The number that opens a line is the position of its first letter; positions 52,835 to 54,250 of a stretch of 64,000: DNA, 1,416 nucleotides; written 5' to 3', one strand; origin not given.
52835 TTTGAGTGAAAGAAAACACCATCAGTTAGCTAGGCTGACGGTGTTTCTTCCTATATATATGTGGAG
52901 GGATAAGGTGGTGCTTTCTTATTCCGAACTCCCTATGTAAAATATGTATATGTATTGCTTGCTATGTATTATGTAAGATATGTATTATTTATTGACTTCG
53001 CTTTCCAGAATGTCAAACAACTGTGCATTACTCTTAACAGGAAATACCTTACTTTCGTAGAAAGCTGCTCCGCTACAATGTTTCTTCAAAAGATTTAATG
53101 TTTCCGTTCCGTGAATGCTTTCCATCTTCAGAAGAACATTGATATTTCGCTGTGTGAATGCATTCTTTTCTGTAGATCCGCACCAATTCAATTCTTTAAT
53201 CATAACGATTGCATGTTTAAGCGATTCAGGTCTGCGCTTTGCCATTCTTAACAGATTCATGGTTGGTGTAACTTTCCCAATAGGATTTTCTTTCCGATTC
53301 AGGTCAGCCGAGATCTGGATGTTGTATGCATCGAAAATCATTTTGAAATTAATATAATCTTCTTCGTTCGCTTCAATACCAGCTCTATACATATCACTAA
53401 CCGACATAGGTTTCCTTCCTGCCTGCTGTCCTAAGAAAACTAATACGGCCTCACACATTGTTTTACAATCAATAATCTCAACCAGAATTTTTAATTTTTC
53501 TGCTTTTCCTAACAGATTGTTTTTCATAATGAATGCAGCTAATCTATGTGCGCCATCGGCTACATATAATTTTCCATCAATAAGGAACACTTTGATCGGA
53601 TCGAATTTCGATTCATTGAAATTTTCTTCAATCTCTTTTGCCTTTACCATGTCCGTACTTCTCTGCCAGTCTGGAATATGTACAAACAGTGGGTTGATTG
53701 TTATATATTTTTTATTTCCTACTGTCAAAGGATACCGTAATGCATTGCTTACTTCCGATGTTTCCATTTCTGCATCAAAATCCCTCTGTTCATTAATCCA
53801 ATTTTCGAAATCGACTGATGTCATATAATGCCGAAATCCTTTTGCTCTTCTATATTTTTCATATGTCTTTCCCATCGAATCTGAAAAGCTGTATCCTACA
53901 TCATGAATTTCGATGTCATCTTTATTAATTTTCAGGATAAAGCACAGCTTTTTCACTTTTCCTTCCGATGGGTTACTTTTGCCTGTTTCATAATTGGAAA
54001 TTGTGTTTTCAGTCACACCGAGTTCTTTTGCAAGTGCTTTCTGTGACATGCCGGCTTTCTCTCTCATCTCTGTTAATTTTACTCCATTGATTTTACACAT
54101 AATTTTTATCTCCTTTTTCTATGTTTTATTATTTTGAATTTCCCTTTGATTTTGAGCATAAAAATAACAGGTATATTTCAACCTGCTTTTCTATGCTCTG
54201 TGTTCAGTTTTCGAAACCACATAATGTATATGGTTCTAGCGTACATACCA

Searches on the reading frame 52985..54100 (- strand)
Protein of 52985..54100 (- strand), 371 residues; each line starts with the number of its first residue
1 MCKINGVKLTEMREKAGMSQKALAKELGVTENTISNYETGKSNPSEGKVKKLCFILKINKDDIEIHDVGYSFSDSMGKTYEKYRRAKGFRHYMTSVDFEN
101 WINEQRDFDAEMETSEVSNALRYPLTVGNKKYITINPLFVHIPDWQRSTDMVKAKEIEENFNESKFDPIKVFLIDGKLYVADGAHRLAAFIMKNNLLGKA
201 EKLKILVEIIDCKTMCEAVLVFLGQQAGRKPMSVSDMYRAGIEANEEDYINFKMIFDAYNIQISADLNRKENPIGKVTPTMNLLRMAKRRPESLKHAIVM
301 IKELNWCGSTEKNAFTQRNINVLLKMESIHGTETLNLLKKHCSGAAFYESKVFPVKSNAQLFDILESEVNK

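Call 7: search_protein_families(library=phrogs, proteins=[window:52985-54100:-], max_evalue=0.00001)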
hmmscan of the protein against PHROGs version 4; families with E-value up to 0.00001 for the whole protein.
window:52985-54100:- (371 aa): 14 families
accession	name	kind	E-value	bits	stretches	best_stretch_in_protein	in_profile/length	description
phrog_3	-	transcription regulation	3.8e-14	54.3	1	3-138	87-205/430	transcriptional repressor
phrog_8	-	transcription regulation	2.9e-13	51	1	8-73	80-224/346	transcriptional regulator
phrog_2967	-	transcription regulation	7.9e-12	46.2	1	6-64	12-70/225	transcriptional regulator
phrog_2439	-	transcription regulation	1.9e-11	44.5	1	3-60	6-63/367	transcriptional regulator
phrog_4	-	transcription regulation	6e-11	42.9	1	5-63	137-191/400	transcriptional repressor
phrog_1373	-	transcription regulation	2.2e-10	41.8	1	8-59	67-118/166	transcriptional regulator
phrog_2104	-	unknown function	1.7e-09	38.8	1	8-56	43-91/103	-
phrog_2328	-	transcription regulation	9.3e-09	36.1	1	9-59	20-70/128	transcriptional repressor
phrog_7241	-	transcription regulation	4e-07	31.1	1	9-62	66-119/122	transcriptional regulator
phrog_147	-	transcription regulation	2.9e-06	28.6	0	7-53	7-54/100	transcriptional regulator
phrog_1033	-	DNA, RNA and nucleotide metabolism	2.9e-06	28.3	0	154-240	58-144/334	ParB-like partition protein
phrog_4031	-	unknown function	3.6e-06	26.7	1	9-60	523-575/626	-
phrog_4779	-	transcription regulation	6.5e-06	27.6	0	9-57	7-57/98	transcriptional regulator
phrog_4441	-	DNA, RNA and nucleotide metabolism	6.6e-06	27.4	0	18-62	19-63/98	HTH DNA binding protein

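Call 39: search_protein_families(library=ncbifam, proteins=[window:52985-54100:-], max_evalue=0.01)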
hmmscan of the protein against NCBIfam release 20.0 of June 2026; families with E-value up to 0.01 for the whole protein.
window:52985-54100:- (371 aa): 18 families
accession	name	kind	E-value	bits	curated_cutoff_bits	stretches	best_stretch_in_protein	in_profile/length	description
NF041951.1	phage_RstR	subfamily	4.8e-10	39.7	80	1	8-63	6-61/108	RstR family transcriptional repressor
TIGR03830.1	CxxCG_CxxCG_HTH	subfamily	8.4e-10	38.5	61.8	1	7-54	68-115/127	type II TA system antitoxin MqsA family protein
NF003162.0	PRK04140.1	equivalog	2.9e-08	33.1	263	1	3-52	125-174/317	transcriptional regulator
TIGR00270.2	TIGR00270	equivalog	4.4e-08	33.1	110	1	11-59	82-130/159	multiprotein bridging factor aMBF1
NF052239.1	antitox_spr1629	equivalog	1.2e-07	31.2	335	1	5-60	3-58/377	spr1629 family repressor/antitoxin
TIGR03070.1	couple_hipB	subfamily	2e-07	30.8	71.65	1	8-55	6-53/58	type II toxin-antitoxin system Y4mF family antitoxin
NF007408.0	PRK09943.1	equivalog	2.7e-05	23.8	211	1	5-56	8-59/185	HTH-type transcriptional regulator PuuR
NF047948.1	male_kill_WMK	equivalog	3.3e-05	23.5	300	1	6-64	164-222/300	WO male-killing family protein Wmk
NF007257.0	PRK09706.1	subfamily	5.5e-05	23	101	1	6-58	7-59/135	transcriptional repressor DicA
NF007271.0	PRK09726.1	equivalog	0.00013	21.9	79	1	8-56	18-61/88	type II toxin-antitoxin system antitoxin HipB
NF006015.0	PRK08154.1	subfamily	0.00013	21.2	204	1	6-46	32-72/314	anaerobic benzoate catabolism transcriptional regulator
NF047542.1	telomere_Tap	equivalog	0.00036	19.4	600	1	12-50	25-63/695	telomere-associated protein Tap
TIGR03879.1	near_KaiC_dom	domain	0.00049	20.5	65.1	1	12-49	30-67/91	probable regulatory domain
TIGR02937.1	sigma70-ECF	superfamily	0.0012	18.5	42.9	0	11-38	127-154/165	sigma-70 family RNA polymerase sigma factor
NF058600.1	TransRegSco1979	equivalog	0.0046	16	350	1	6-60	10-64/280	Sco1979 family transcriptional regulator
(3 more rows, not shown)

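Call 40: search_protein_families(library=pfam, proteins=[window:52985-54100:-], max_evalue=0.01)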
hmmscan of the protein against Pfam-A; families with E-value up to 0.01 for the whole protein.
window:52985-54100:- (371 aa): 8 families
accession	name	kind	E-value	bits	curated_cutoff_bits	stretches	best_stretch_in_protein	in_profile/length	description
PF01381.28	HTH_3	-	1.8e-14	53.9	23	1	11-57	3-49/55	Helix-turn-helix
PF13560.12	HTH_31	-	5.6e-12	46.2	27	1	6-57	3-55/64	Helix-turn-helix domain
PF12844.13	HTH_19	-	1.8e-11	44.2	30.2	1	8-62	3-57/64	Helix-turn-helix domain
PF20188.4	DUF6551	-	5.8e-09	36.2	26.8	1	145-279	6-137/242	Family of unknown function (DUF6551)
PF13443.12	HTH_26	-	3.4e-08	34.1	22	1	8-64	1-58/63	Cro/C1-type HTH DNA-binding domain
PF15731.11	MqsA_antitoxin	-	0.00011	22.7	30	1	5-54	70-119/131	Antitoxin component of bacterial toxin-antitoxin system, MqsA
PF15943.11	YdaS_toxin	-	0.0023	18.2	30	0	19-43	10-34/65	Bacterial toxin YdaS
PF13412.12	HTH_24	-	0.0046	16.9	21.9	1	9-36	9-36/48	Winged helix-turn-helix DNA-binding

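Call 87: search_solved_structures(query=window:52985-54100:-, max_evalue=0.01)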
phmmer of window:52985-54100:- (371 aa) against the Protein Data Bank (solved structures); distinct sequences matched with E-value up to 0.01: 5.
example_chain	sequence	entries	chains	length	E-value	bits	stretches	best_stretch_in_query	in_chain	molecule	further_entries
8tac_A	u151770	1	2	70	3.9e-06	29.2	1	5-58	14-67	DBP48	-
7t8i_A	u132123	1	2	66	6.5e-05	25.1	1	6-61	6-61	Phage element (ICEBs1)transcriptional regulator (Xre family)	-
28tn_A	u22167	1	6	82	0.00021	23.5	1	9-68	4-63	lambda repressor-like protein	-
2mez_A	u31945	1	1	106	0.00038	22.6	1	11-59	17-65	Multiprotein Bridging Factor (MBP-like)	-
9sf2_A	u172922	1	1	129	0.0022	20.1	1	4-59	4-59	Transcriptional regulator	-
